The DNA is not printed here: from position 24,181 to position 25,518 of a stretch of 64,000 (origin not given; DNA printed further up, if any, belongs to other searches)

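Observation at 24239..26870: Low-GC islet at tRNA-Gln carrying only two tandem nuclease-like/DUF4268 paralogs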

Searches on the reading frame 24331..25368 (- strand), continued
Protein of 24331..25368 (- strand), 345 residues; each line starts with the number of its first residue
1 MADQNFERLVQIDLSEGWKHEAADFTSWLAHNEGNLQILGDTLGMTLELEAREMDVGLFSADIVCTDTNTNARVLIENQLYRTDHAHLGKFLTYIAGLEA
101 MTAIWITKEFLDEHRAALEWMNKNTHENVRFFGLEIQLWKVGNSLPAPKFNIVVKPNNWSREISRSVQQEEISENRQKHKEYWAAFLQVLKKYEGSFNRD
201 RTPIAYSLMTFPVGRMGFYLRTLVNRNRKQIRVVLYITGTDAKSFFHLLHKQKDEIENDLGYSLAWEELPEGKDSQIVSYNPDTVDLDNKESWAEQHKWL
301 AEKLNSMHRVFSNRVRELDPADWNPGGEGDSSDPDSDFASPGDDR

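Call 37: find_related_loci(query=A1, collection=genome_contigs, flank=10000)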
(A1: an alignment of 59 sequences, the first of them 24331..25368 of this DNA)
Query A1 (345 aa) in genome_contigs; peptide patterns used: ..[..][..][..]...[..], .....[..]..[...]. (x = any residue, [..] = any of these).
599 stretches matched a pattern (row limit reached: there are more); 586 encode a relative of the query (tblastn E <= 1e-3); the best 80 are kept; 80 distinct loci.
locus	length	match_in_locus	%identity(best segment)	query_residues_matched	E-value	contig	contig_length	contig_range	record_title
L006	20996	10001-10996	50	1-331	1e-111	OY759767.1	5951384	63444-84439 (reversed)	MAG: Paracoccaceae bacterium isolate 316162c6-927f-40e2-b83c-ebe45102abf5 genome assembly, chromosome: 1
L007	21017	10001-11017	49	1-341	2e-110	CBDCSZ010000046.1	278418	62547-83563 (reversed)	MAG: Paracoccaceae bacterium isolate 3c92cf09-0eb4-4adc-9e85-15045679238b genome assembly, contig: contig_46, whole geno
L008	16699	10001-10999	51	1-329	4e-110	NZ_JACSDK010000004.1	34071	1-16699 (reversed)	Pelagibius marinus strain NBU2595 Scaffold1_4, whole genome shotgun sequence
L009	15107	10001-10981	51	1-326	1e-108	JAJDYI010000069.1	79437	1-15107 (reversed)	MAG: Alphaproteobacteria bacterium isolate jk18x34bins.19 k141_485878, whole genome shotgun sequence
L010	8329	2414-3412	50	1-332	1e-108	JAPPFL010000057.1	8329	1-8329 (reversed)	MAG: Albidovulum sp. isolate RHO1_bin_2 NODE_10458_length_8329_cov_21.853275, whole genome shotgun sequence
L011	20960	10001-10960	51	1-319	2e-108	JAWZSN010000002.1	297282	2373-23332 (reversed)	Geminicoccaceae bacterium 1502E NODE_2, whole genome shotgun sequence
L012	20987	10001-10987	53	1-329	2e-108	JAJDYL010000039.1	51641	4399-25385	MAG: Alphaproteobacteria bacterium isolate jk18x34bins.26 k141_422702, whole genome shotgun sequence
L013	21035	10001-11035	49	1-341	5e-108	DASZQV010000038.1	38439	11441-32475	MAG TPA_asm: Rhizomicrobium sp. isolate SMAG_U6007 k141_438394, whole genome shotgun sequence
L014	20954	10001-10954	53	8-324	7e-108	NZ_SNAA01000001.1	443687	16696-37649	Palleronia sediminis strain SS33 NODE_1_length_443687_cov_34.694438, whole genome shotgun sequence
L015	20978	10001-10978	51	8-332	8e-108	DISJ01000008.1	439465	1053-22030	MAG TPA_asm: Rhodobacteraceae bacterium UBA6213 UBA6213_contig_4168, whole genome shotgun sequence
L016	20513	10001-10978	50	8-332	5e-107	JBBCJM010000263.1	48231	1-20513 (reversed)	MAG: Paracoccaceae bacterium isolate MAG_CPA_32 P10A_000000118736, whole genome shotgun sequence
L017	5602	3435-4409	51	9-332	2e-107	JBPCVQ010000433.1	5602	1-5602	MAG: Geminicoccaceae bacterium isolate MAG_seacave_72 S1Ck127_9789573, whole genome shotgun sequence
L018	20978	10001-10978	50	1-325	4e-107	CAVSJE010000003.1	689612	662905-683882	MAG: uncultured Gemmatimonadaceae bacterium isolate MFD02416.bin.1.362 genome assembly, contig: contig_17381, whole geno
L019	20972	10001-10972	51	1-323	9e-107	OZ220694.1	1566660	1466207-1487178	MAG: uncultured candidatus Porisulfidus sp. isolate d7aced61-d1d5-4481-893f-ca77f0084939 genome assembly, chromosome: 1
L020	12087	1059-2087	51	1-342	9e-107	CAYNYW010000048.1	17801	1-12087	MAG TPA_asm: uncultured Defluviicoccus sp. isolate binchicken_co326_179 genome assembly, contig: NODE_1535_length_17801_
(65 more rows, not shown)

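Call 40: fold_search(model_id=the predicted structure, library=pdb)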
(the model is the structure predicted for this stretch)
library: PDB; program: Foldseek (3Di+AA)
matches with E <= 10: 1481; with E <= 0.001: 0
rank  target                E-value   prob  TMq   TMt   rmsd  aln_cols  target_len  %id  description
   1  6vu7_D                4.8e-03  0.99  0.22  0.44   6.4       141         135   11  Crystal structure of YbjN, a putative transcription regulator from E. coli (released 2020-03-11)
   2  8yqt_C                4.8e-03  0.66  0.14  0.13  21.5       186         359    9  African swine fever virus RNA Polymerase-M1249L complex2 (released 2024-11-06)
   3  3kxy_J                6.4e-03  1.00  0.25  0.53   5.9       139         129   10  Crystal Structure of the ExsC-ExsE Complex (released 2010-06-30)
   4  3kxy_F                7.2e-03  1.00  0.26  0.55   5.5       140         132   10  Crystal Structure of the ExsC-ExsE Complex (released 2010-06-30)
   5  3kxy_A                9.2e-03  0.99  0.22  0.46   6.5       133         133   10  Crystal Structure of the ExsC-ExsE Complex (released 2010-06-30)
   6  8yqu_C                9.7e-03  0.57  0.14  0.14  21.5       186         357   10  African swine fever virus RNA Polymerase-M1249L complex1 (released 2024-11-06)
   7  8q3b_C                1.2e-02  0.57  0.14  0.14  21.4       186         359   10  The closed state of the ASFV apo-RNA polymerase (released 2024-02-14)
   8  3kxy_H                1.3e-02  0.97  0.21  0.46   8.2       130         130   12  Crystal Structure of the ExsC-ExsE Complex (released 2010-06-30)
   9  3kxy_D                1.4e-02  0.99  0.24  0.50   5.9       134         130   11  Crystal Structure of the ExsC-ExsE Complex (released 2010-06-30)
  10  4g6t_A                1.6e-02  0.99  0.25  0.54   5.8       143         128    8  Structure of the HopA1-SchA Chaperone-Effector Complex (released 2013-06-05)
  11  1jyo_A                1.7e-02  0.99  0.25  0.52   5.4       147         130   12  Structure of the Salmonella Virulence Effector SptP in Complex with its Secretion Chaperone SicP (released 2001-11-07)
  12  3kxy_B                1.9e-02  0.97  0.23  0.49   7.6       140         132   12  Crystal Structure of the ExsC-ExsE Complex (released 2010-06-30)
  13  6vu7_B                2.0e-02  0.91  0.21  0.40   6.9       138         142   11  Crystal structure of YbjN, a putative transcription regulator from E. coli (released 2020-03-11)
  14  8xx4_C                2.0e-02  0.47  0.14  0.14  21.3       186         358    9  ASFV RNAP elongation complex (released 2025-01-22)
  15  6vu7_A                2.1e-02  0.93  0.22  0.42   6.6       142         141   13  Crystal structure of YbjN, a putative transcription regulator from E. coli (released 2020-03-11)
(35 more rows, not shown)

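Call 46: search_protein_families(library=pfam, alignment_id=A2, max_evalue=0.00001)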
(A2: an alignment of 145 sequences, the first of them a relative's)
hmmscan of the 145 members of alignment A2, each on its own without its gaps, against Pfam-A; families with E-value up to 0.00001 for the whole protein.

A. member 1, L006:7580-9136:+ (519 aa): 2 families
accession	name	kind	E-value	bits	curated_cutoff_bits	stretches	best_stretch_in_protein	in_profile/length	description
PF00857.26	Isochorismatase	-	1.6e-45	155.7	27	1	325-510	1-174/175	Isochorismatase domain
PF08450.18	SGL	-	1.7e-42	146.2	26.3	1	29-285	1-244/246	SMP-30/Gluconolactonase/LRE-like region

B. families by the number of members that match (of 145 scanned): 106 families (the first 25 are shown)
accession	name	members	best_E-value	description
PF01420.25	Methylase_S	6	2e-27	Type I restriction modification DNA specificity domain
PF18766.7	SWI2_SNF2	4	7.1e-72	SWI2/SNF2 ATPase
PF04313.20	HSDR_N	4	7.7e-34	Type I restriction enzyme R protein N terminus (HSDR_N)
PF22679.2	T1R_D3-like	4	6e-23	Type I restriction enzyme subunit R domain 3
PF04851.21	ResIII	4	7e-22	Type III restriction enzyme, res subunit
PF02384.22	N6_Mtase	3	1.2e-105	N-6 DNA Methylase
PF00270.35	DEAD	3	4.7e-07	DEAD/DEAH box helicase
PF00248.27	Aldo_ket_red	2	4.8e-48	Aldo/keto reductase family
PF00239.26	Resolvase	2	4.9e-44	Resolvase, N terminal domain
PF00989.32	PAS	2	2.7e-32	PAS fold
PF08448.16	PAS_4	2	7.9e-29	PAS fold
PF13426.13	PAS_9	2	2.6e-27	PAS domain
PF08447.18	PAS_3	2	1.2e-26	PAS fold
PF12161.14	HsdM_N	2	2.4e-25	HsdM N-terminal domain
PF02518.31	HATPase_c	2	1.3e-20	Histidine kinase-, DNA gyrase B-, and HSP90-like ATPase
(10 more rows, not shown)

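Call 47: search_protein_families(library=padloc, alignment_id=A2, max_evalue=1e-10)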
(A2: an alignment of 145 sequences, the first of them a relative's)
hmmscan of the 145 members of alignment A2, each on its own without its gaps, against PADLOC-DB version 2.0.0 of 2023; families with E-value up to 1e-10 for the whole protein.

A. member 1, L006:7580-9136:+ (519 aa): 0 families

B. families by the number of members that match (of 145 scanned): 266 families (the first 25 are shown)
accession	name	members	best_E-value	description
PDLC03179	Specificity_I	6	7.2e-135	Type I specificity subunit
PDLC03100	Specificity_I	6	2.4e-115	Type I specificity subunit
PDLC03127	Specificity_I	6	3.4e-98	Type I specificity subunit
PDLC03196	Specificity_I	6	3.2e-91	Type I specificity subunit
PDLC03096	Specificity_I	6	2.2e-84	Type I specificity subunit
PDLC03076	Specificity_I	6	1.2e-75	Type I specificity subunit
PDLC03038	MTase_I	6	9.1e-68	Type I methyltransferase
PDLC03189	Specificity_I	6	3.6e-59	Type I specificity subunit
PDLC03162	Specificity_I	6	1.5e-55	Type I specificity subunit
PDLC03169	Specificity_I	6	2.6e-55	Type I specificity subunit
PDLC03079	Specificity_I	6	7.1e-55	Type I specificity subunit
PDLC04137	mad5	6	2e-50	mads_5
PDLC03090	Specificity_I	6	1.3e-45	Type I specificity subunit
PDLC03069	Specificity_I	6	3.2e-41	Type I specificity subunit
PDLC03108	Specificity_I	6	2e-40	Type I specificity subunit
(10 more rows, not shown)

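Call 50: list_cluster_members(proteins=[P0001, P0002])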
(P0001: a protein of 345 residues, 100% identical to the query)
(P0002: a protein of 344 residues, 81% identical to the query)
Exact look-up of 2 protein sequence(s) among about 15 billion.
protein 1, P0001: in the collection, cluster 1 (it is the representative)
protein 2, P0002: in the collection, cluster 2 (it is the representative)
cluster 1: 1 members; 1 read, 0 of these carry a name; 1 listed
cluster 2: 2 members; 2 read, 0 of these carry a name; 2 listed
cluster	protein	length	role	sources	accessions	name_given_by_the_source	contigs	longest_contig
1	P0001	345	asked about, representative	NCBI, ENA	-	-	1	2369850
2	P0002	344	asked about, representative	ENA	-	-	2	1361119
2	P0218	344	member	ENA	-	-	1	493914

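Call 58: search_solved_structures(query=A1, max_evalue=1)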
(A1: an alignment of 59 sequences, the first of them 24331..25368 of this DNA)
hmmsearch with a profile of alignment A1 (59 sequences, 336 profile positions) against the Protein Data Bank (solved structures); distinct sequences matched with E-value up to 1: 0.

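Call 72: search_dna_similar(query=window:24331-25368:-, collection=plasmids, mode=protein, max_rows=25, rows=spread)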
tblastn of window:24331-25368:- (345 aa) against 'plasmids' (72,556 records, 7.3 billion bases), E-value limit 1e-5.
Records with a match: 65; places in all: 67; records where one place covers at least 80% of the query: 61.
Best place of each record, by identity: <60% 65.
By first word of the organism name: Burkholderia 36; Rhodococcus 13; Haladaptatus 3; Rhizobium 1; Agrobacterium 1; Deinococcus 1; Marinitoga 1; Natrarchaeobaculum 1; Halolamina 1; Natronorubrum 1; and 6 more.
By predicted mobility (MOB-suite, as given by PLSDB): non-mobilizable 43; mobilizable 12; conjugative 10.
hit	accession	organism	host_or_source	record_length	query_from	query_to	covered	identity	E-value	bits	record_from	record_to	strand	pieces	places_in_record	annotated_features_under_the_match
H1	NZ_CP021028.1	Rhizobium sp. TAL182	Phaseolus vulgaris,cell culture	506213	1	323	94%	48.5%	4e-92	307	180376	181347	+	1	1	DUF4268 domain-containing protein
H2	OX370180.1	Marinitoga okinawensis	-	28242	2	318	92%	34.5%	3e-43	166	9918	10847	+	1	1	Putative endonuclease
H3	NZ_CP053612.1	Burkholderia sp. MBR-1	-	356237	2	321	93%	33.9%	2e-48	181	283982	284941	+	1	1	DUF4268 domain-containing protein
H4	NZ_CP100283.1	Burkholderia glumae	cell culture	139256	6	320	91%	32.9%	2e-45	173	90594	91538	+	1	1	DUF4268 domain-containing protein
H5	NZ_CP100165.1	Burkholderia glumae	cell culture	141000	6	320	91%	32.9%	2e-45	173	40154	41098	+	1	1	DUF4268 domain-containing protein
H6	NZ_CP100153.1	Burkholderia glumae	cell culture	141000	6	320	91%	32.9%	2e-45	173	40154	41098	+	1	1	DUF4268 domain-containing protein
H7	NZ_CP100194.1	Burkholderia glumae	cell culture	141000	6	320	91%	32.9%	2e-45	173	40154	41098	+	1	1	DUF4268 domain-containing protein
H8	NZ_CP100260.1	Burkholderia glumae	cell culture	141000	6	320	91%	32.9%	2e-45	173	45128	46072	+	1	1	DUF4268 domain-containing protein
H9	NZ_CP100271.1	Burkholderia glumae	cell culture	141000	6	320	91%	32.9%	2e-45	173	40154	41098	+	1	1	DUF4268 domain-containing protein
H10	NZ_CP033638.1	Burkholderia glumae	cell,broken rice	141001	6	320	91%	32.9%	2e-45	173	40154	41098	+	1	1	DUF4268 domain-containing protein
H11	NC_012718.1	Burkholderia glumae BGR1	-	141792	6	320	91%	32.9%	2e-45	173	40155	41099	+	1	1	DUF4268 domain-containing protein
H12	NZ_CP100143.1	Burkholderia glumae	cell culture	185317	6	320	91%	32.9%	2e-45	173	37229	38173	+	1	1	DUF4268 domain-containing protein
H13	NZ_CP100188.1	Burkholderia glumae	cell culture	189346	6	320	91%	32.9%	2e-45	173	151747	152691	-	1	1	DUF4268 domain-containing protein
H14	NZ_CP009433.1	Burkholderia glumae LMG 2196 = ATCC 33617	Oryza sativa, grain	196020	6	320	91%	32.9%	2e-45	173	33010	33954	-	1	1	DUF4268 domain-containing protein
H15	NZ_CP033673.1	Burkholderia glumae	bacterial cell,diseased rice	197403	6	320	91%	32.9%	2e-45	173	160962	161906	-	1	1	DUF4268 domain-containing protein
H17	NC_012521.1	Rhodococcus opacus B4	-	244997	4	316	91%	32.3%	2e-43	167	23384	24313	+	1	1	DUF4268 domain-containing protein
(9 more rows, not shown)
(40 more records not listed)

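Call 73: search_dna_similar(query=window:24331-25368:-, collection=phages, mode=protein, max_rows=15)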
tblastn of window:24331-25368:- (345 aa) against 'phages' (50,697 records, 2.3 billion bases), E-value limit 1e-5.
Records with a match: 4; places in all: 4; records where one place covers at least 80% of the query: 1.
Best place of each record, by identity: <60% 4.
By first word of the organism name: Ruminococcus 2; Archaeoglobus 1; phage 1.
By host as written in the record: Ruminococcus sp. 2; Archaeoglobus profundus DSM 5631 1; - 1.
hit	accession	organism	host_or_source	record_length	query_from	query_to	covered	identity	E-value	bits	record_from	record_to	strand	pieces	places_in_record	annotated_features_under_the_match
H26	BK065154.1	Archaeoglobus profundus pleomorphic provirus 1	Archaeoglobus profundus DSM 5631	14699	1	312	90%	34.0%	1e-43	166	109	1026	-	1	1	DUF4268 domain-containing protein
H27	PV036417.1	Ruminococcus phage NatCom_3870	Ruminococcus sp.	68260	20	199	52%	28.0%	5e-10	67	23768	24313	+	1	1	hypothetical protein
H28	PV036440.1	Ruminococcus phage NatCom_28775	Ruminococcus sp.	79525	20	199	52%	28.0%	5e-10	67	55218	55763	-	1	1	hypothetical protein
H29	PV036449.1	phage NatCom_35866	human feces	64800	13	117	30%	41.0%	4e-18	92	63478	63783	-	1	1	hypothetical protein (x2)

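Call 74: get_annotated_region(hit=H2, flank=6000)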
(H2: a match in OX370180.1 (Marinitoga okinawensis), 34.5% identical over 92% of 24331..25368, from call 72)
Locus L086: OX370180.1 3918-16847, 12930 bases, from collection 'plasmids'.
description: Marinitoga okinawensis strain Marinitoga okinawensis TFS10-5T genome assembly, plasmid: pMO1
organism: Marinitoga okinawensis (NCBI taxid 389480)
taxonomy: Bacteria; Thermotogota; Thermotogae; Petrotogales; Petrotogaceae; Marinitoga; Marinitoga okinawensis
host: -; source: -; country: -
typing (MOB-suite, as given by PLSDB): non-mobilizable
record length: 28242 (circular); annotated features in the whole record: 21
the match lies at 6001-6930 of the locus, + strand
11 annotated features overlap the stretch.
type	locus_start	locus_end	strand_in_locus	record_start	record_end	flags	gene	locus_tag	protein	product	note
CDS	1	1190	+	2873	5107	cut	-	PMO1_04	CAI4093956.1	Type I restriction modification system, restriction subunit R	-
CDS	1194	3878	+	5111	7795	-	-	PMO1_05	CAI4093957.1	Type I restriction modification system, DNA methyltransferase subunit M and specificity subunit S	-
CDS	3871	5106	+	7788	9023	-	-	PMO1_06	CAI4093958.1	Hypothetical protein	-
CDS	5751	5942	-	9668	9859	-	-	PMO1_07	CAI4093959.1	HNH endonuclease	-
CDS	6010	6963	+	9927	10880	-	-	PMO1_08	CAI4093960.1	Putative endonuclease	-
CDS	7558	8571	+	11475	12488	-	-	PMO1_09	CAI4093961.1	Hypothetical protein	-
CDS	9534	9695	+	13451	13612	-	-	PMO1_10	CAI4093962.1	Hypothetical protein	-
CDS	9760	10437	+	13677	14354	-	-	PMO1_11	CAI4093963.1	Site-specific serine recombinase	-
CDS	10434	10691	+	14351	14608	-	-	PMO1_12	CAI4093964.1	DNA-binding protein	-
CDS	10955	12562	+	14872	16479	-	-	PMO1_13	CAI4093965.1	GGDEF domain-containing diguanylate cyclase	-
CDS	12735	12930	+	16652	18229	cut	-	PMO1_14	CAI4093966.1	Methyl-accepting chemotaxis protein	-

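Call 75: get_annotated_region(hit=H3, flank=6000)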
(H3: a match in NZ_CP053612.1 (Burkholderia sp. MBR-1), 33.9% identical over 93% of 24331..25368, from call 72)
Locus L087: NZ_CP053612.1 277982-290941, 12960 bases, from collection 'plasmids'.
description: Burkholderia sp. MBR-1 plasmid pMBR01, complete sequence
organism: Burkholderia sp. MBR-1 (NCBI taxid 2732364)
taxonomy: Bacteria; Pseudomonadota; Betaproteobacteria; Burkholderiales; Burkholderiaceae; Burkholderia; Burkholderia sp. MBR-1
host: -; source: -; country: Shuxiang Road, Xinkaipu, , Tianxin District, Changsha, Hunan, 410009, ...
typing (MOB-suite, as given by PLSDB): mobilizable; relaxase MOBP
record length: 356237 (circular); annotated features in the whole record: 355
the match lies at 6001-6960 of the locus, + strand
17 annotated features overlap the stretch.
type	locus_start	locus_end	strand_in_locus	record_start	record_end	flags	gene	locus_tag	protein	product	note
CDS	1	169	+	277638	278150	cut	-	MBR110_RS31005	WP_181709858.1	hypothetical protein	-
CDS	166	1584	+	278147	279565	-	-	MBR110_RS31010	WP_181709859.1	N-6 DNA methylase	GO:0006306 - DNA methylation [Evidence IEA]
CDS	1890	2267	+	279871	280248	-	-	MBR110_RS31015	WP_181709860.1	hypothetical protein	-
CDS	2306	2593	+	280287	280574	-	-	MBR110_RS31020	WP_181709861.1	hypothetical protein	-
CDS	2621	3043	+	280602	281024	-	-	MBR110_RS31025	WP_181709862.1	hypothetical protein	-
CDS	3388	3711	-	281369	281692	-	-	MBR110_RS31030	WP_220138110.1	hypothetical protein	-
CDS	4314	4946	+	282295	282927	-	-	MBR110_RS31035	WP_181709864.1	hypothetical protein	-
CDS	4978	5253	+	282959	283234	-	-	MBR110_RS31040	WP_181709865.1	hypothetical protein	-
CDS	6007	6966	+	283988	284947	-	-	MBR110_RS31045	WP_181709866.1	DUF4268 domain-containing protein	-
CDS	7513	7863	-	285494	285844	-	-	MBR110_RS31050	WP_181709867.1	hypothetical protein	-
CDS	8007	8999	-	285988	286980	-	-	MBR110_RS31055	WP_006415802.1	IS5-like element ISBmu2 family transposase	-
CDS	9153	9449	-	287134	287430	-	-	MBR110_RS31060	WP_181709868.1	hypothetical protein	-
CDS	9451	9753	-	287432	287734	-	-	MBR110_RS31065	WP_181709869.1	hypothetical protein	-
CDS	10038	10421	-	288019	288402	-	-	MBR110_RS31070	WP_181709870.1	hypothetical protein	-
CDS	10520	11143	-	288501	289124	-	-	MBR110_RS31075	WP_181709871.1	hypothetical protein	-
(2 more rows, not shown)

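Call 76: get_annotated_region(hit=H17, flank=6000)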
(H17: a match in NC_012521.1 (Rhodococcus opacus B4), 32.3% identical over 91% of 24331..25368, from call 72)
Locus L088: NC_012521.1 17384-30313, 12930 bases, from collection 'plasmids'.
description: Rhodococcus opacus B4 plasmid pROB02, complete sequence
organism: Rhodococcus opacus B4 (NCBI taxid 632772)
taxonomy: Bacteria; Actinomycetota; Actinomycetes; Mycobacteriales; Nocardiaceae; Rhodococcus; Rhodococcus opacus; Rhodococcus opacus B4
host: -; source: -; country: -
typing (MOB-suite, as given by PLSDB): mobilizable; replicon rep_cluster_313; relaxase MOBP
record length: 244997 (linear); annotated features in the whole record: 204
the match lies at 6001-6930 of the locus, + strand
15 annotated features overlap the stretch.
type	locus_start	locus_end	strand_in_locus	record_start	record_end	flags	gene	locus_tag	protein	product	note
CDS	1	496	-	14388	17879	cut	-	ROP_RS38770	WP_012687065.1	helicase-related protein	-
CDS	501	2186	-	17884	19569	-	-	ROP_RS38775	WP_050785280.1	NERD domain-containing protein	-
CDS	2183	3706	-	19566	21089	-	-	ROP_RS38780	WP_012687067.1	hypothetical protein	-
CDS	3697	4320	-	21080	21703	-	-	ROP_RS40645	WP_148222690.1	hypothetical protein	-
CDS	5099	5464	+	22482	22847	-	-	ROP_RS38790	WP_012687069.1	hypothetical protein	-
CDS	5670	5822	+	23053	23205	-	-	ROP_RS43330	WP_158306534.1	hypothetical protein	-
CDS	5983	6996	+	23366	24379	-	-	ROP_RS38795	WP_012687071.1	DUF4268 domain-containing protein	-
CDS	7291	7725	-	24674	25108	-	-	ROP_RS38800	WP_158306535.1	hypothetical protein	-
CDS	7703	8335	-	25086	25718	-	-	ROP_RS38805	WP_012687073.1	hypothetical protein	-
CDS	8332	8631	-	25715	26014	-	-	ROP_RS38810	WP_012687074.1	hypothetical protein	-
CDS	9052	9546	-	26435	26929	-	-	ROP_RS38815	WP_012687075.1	hypothetical protein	-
CDS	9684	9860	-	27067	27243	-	-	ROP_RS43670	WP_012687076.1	hypothetical protein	-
CDS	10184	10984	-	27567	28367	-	-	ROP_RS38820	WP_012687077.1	N-formylglutamate amidohydrolase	-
CDS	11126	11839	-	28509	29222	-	-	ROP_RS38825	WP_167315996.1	hypothetical protein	-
CDS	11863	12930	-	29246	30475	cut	-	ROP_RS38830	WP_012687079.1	hypothetical protein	-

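Call 77: get_annotated_region(hit=H26, flank=3000)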
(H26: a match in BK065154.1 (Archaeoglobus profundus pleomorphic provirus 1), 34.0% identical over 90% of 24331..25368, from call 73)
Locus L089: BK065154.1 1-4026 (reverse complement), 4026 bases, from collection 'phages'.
description: TPA_asm: Archaeoglobus profundus pleomorphic provirus 1 genomic sequence.
organism: Archaeoglobus profundus pleomorphic provirus 1 (NCBI taxid 3115749)
taxonomy: Viruses; Monodnaviria; Trapavirae; Saleviricota; Huolimaviricetes; Haloruvirales; Pleolipoviridae
host: Archaeoglobus profundus DSM 5631; source: -; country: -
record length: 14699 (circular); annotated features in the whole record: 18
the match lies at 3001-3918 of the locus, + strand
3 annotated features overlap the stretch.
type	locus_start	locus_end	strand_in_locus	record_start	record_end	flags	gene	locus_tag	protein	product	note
CDS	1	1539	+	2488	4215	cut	-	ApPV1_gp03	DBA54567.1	AAA family ATPase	GO_function: GO:0005524 - ATP binding [Evidence IEA]; GO:0016887 - ATP hydrolysis activity [Evidence IEA]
CDS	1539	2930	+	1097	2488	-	-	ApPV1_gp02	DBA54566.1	PD-(D/E)XK superfamily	-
CDS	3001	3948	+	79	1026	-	-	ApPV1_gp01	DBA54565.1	DUF4268 domain-containing protein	-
